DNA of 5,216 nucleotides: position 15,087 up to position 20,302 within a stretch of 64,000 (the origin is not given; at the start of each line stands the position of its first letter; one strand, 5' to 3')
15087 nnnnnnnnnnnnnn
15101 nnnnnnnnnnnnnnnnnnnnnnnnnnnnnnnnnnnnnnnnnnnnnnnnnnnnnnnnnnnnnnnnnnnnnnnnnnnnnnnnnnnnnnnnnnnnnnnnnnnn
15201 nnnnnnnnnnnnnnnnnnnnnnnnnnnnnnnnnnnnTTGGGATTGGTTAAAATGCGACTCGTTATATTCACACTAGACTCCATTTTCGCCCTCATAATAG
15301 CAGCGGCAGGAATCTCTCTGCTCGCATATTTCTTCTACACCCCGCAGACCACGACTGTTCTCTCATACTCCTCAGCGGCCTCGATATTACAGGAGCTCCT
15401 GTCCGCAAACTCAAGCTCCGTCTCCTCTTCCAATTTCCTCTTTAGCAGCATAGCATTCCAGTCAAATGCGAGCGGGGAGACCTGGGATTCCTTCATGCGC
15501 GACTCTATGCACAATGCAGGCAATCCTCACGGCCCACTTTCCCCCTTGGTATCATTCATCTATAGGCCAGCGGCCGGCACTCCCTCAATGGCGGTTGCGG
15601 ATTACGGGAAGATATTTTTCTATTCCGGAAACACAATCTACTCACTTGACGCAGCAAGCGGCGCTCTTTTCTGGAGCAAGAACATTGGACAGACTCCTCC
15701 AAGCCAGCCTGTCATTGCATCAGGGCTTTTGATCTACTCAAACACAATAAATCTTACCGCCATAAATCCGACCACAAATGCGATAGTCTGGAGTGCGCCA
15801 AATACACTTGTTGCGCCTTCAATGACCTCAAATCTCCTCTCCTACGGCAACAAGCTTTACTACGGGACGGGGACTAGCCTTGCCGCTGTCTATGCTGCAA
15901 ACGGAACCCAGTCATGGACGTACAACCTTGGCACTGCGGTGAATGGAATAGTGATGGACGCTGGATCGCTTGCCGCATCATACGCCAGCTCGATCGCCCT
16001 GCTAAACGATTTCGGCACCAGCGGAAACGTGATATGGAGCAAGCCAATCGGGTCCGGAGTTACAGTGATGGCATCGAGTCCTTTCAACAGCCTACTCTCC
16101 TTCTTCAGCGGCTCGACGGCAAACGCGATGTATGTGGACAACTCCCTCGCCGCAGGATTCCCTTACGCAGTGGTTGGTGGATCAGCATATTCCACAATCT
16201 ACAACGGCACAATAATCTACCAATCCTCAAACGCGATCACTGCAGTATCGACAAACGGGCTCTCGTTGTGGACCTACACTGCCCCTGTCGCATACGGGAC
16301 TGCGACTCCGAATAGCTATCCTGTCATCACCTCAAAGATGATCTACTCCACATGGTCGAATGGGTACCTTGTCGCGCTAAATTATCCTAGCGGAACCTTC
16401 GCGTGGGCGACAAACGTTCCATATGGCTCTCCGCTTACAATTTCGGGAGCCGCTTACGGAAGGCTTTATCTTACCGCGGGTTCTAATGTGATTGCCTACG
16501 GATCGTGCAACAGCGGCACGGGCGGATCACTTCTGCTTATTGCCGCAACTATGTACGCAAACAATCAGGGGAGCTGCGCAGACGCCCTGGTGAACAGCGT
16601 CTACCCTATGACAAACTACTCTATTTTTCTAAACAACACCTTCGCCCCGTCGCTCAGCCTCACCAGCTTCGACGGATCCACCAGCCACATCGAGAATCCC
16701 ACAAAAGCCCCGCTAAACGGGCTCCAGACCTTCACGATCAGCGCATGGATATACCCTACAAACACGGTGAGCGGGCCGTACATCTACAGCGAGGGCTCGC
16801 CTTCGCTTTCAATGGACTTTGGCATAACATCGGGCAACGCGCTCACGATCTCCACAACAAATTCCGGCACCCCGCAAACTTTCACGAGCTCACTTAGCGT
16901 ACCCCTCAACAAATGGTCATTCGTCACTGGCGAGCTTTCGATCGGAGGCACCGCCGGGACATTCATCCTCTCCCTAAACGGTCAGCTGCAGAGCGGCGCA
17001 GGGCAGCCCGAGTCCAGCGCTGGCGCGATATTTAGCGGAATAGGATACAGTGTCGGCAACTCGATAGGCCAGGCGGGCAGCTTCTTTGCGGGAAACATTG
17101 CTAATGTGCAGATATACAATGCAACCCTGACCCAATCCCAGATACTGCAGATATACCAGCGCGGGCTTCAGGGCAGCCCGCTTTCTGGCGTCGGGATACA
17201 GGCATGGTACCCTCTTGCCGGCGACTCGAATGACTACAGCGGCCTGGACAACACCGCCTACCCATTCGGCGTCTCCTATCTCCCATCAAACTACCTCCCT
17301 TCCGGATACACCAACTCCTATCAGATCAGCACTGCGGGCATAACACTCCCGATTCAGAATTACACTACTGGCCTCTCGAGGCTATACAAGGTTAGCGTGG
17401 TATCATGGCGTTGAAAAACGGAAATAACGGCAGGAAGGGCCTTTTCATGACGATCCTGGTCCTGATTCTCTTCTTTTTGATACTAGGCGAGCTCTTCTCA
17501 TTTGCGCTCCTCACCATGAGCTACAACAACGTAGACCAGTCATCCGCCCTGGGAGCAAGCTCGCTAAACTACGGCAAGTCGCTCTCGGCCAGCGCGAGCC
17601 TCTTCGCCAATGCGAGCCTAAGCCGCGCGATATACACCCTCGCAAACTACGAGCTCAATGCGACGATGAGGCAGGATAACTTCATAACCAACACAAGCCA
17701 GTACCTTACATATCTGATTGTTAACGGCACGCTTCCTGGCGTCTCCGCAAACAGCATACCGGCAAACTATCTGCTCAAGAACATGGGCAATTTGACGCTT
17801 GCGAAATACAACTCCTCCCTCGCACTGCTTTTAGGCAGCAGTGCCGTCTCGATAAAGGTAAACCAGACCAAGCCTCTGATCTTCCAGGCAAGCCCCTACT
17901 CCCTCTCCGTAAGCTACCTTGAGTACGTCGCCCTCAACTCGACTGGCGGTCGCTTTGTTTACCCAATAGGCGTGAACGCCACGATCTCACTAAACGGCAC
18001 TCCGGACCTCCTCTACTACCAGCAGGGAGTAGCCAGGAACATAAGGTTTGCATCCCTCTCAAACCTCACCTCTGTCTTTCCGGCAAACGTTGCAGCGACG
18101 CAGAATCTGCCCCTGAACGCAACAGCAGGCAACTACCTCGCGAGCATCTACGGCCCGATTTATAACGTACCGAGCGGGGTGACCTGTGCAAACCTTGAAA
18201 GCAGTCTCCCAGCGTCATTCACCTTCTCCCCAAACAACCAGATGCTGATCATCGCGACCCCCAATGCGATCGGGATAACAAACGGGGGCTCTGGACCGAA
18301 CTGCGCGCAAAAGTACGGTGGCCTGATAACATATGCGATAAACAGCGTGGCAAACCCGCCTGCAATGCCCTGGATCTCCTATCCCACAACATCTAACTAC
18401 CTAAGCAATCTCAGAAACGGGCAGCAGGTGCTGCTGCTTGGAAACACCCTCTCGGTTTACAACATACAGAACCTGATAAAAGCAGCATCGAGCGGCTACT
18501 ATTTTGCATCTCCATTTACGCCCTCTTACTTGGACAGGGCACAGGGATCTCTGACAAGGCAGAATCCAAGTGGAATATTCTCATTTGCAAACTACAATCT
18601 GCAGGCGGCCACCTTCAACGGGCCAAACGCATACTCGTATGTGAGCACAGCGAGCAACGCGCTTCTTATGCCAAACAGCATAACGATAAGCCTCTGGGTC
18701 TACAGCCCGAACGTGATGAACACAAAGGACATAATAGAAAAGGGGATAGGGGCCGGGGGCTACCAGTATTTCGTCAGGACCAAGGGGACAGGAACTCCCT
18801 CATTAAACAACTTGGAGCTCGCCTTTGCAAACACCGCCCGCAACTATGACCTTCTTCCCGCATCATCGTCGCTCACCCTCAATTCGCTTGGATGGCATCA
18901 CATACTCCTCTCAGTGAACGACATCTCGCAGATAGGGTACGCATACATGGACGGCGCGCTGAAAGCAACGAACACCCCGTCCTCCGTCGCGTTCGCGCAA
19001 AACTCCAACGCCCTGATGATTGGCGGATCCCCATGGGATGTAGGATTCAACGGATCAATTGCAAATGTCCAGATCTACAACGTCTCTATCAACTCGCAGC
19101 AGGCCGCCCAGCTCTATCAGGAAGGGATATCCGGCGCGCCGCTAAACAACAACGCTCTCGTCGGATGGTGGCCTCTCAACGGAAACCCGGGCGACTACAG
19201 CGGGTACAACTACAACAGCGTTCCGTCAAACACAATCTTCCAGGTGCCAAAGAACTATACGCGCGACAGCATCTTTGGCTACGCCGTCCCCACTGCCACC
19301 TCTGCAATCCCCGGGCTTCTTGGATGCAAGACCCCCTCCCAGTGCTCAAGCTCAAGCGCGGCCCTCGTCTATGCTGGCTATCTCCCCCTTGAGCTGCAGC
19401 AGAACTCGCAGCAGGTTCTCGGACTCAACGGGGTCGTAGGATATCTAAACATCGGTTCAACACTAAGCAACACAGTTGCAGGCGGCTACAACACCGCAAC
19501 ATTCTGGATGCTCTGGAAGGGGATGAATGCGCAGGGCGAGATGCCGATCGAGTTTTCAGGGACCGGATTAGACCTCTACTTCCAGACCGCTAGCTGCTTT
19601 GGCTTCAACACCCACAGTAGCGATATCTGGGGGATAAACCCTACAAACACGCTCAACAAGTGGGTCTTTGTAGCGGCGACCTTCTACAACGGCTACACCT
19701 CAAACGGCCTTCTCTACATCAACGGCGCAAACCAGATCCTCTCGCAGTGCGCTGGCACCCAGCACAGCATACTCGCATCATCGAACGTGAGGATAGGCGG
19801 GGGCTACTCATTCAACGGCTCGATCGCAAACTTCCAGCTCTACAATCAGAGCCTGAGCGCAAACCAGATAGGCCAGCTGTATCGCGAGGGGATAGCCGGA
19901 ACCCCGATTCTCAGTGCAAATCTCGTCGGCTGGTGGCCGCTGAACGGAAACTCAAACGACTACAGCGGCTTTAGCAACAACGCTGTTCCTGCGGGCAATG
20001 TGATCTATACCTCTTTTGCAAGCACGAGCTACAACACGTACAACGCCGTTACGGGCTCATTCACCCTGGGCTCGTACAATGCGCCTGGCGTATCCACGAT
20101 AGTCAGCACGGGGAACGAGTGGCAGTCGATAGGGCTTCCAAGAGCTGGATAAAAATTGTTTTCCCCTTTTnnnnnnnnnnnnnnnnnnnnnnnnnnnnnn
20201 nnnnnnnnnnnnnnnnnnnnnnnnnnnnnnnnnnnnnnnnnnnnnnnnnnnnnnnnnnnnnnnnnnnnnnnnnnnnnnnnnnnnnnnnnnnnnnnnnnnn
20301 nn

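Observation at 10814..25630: Type IV filament locus whose 'pilins' are giant multi-LamG lectin-domain proteins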

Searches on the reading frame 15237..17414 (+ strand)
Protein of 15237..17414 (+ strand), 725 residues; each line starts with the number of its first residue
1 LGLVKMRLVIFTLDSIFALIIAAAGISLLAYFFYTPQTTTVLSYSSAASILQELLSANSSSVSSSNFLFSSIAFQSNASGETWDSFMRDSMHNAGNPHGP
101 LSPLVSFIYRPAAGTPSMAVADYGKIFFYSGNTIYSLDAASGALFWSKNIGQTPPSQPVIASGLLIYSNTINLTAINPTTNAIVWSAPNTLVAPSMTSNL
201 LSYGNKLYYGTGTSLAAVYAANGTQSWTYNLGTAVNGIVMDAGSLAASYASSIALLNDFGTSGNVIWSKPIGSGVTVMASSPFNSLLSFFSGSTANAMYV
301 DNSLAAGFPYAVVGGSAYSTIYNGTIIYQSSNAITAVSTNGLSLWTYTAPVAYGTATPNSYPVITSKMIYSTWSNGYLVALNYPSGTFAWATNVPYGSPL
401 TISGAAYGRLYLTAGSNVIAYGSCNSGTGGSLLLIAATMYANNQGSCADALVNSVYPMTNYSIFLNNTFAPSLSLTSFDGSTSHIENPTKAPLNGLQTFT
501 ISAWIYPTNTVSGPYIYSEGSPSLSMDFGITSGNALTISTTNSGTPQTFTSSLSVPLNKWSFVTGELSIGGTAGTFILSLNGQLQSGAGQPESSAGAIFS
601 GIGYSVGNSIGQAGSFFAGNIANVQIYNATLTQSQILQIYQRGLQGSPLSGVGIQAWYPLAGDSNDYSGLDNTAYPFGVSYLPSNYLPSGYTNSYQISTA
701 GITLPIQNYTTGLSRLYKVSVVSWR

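Call 4: search_protein_families(library=pfam, proteins=[window:15237-17414:+], max_evalue=0.01)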
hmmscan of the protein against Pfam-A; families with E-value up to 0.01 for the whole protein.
window:15237-17414:+ (725 aa): 3 families
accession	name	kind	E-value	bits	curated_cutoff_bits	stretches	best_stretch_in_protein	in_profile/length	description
PF13385.13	Laminin_G_3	-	9.5e-21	75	27.6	1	479-636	1-150/151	Concanavalin A-like lectin/glucanases superfamily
PF13360.13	PQQ_2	-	1.4e-14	54.7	27.6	1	115-276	29-202/233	Outer membrane protein assembly factor BamB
PF13570.13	Beta-prop_ACSF4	-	1e-07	32.1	133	1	132-341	71-282/329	Beta-alanine-activating enzyme, beta-propeller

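Call 38: search_protein_families(library=ncbifam, proteins=[window:15252-17414:+], max_evalue=0.1)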
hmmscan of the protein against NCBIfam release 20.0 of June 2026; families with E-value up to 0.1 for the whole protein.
window:15252-17414:+ (720 aa): 5 families
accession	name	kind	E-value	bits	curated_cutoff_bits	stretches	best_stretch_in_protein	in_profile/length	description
TIGR03300.1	assembly_YfgL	equivalog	9.2e-11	41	285.2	2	316-392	143-221/377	outer membrane protein assembly factor BamB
NF008351.0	PRK11138.1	equivalog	8.5e-09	34.4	423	2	115-229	117-236/394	outer membrane protein assembly factor BamB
TIGR04528.1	acido_non_PQQ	subfamily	2.2e-07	30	650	1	318-389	58-130/493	acido-empty-quinoprotein group A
NF053615.1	SerThrKinAfsKStmc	equivalog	2.6e-06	26.4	1300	2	126-226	539-646/809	protein serine/threonine kinase AfsK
NF052521.1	TafC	equivalog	0.032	13.3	410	1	473-642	197-367/373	TafC family fimbrial protein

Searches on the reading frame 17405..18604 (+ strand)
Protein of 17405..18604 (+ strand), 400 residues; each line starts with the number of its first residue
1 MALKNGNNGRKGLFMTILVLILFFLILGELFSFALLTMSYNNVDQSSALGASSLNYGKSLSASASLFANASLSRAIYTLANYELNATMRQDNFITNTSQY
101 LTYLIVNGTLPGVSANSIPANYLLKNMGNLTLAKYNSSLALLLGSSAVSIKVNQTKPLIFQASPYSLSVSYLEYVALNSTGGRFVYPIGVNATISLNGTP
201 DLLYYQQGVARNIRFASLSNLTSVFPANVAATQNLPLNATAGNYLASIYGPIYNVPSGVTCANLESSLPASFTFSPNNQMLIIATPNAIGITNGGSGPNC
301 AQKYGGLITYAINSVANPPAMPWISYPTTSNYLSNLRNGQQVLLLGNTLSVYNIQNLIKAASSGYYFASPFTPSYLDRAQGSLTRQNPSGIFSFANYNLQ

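Call 37: search_protein_families(library=pfam, proteins=[window:17405-18604:+], max_evalue=5)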
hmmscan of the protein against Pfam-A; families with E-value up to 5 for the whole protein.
window:17405-18604:+ (400 aa): 1 family
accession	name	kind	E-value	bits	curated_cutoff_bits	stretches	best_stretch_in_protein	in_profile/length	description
PF05739.25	SNARE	-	0.049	14.1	26.8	1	2-27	27-52/53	SNARE domain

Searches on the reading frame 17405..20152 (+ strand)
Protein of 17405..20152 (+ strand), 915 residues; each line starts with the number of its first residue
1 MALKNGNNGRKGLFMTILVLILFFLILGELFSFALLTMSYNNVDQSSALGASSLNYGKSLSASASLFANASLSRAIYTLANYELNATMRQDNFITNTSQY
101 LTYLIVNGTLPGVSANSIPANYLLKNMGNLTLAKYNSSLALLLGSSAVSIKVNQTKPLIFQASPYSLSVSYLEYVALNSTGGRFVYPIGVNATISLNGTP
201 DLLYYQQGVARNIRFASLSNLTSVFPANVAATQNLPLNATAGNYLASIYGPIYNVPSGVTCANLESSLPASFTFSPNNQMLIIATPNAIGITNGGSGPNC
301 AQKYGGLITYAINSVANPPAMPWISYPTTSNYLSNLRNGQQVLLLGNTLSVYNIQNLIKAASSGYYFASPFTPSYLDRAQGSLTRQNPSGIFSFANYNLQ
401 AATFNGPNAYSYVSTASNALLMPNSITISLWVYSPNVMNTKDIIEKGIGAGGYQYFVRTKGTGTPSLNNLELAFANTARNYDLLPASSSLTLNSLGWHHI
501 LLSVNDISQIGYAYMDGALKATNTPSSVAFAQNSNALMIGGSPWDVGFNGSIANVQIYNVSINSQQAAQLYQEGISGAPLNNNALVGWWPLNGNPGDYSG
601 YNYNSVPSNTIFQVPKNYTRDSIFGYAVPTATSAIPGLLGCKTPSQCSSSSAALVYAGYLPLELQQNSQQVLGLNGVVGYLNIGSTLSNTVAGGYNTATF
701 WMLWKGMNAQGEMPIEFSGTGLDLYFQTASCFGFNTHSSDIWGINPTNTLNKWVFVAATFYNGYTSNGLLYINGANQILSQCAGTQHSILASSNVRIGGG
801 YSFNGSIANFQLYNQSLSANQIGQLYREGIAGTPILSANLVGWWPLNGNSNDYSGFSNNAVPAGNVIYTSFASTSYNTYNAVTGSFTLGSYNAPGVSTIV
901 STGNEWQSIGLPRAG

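Call 4: search_protein_families(library=pfam, proteins=[window:17405-20152:+], max_evalue=0.01)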
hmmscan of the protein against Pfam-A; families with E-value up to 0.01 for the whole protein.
window:17405-20152:+ (915 aa): 2 families
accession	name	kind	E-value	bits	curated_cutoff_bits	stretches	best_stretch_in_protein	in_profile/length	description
PF13385.13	Laminin_G_3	-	9.4e-30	104.2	27.6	2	409-566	3-149/151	Concanavalin A-like lectin/glucanases superfamily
PF00354.24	Pentaxin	-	0.003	17.7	25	0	798-849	135-185/194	Pentaxin family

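Call 38: search_protein_families(library=ncbifam, proteins=[window:17405-20152:+], max_evalue=0.1)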
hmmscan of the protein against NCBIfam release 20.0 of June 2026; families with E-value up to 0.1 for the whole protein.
window:17405-20152:+ (915 aa): 1 family
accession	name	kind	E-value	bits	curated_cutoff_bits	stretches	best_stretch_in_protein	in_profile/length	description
NF052521.1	TafC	equivalog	7.2e-10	38.5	410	2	418-577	210-366/373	TafC family fimbrial protein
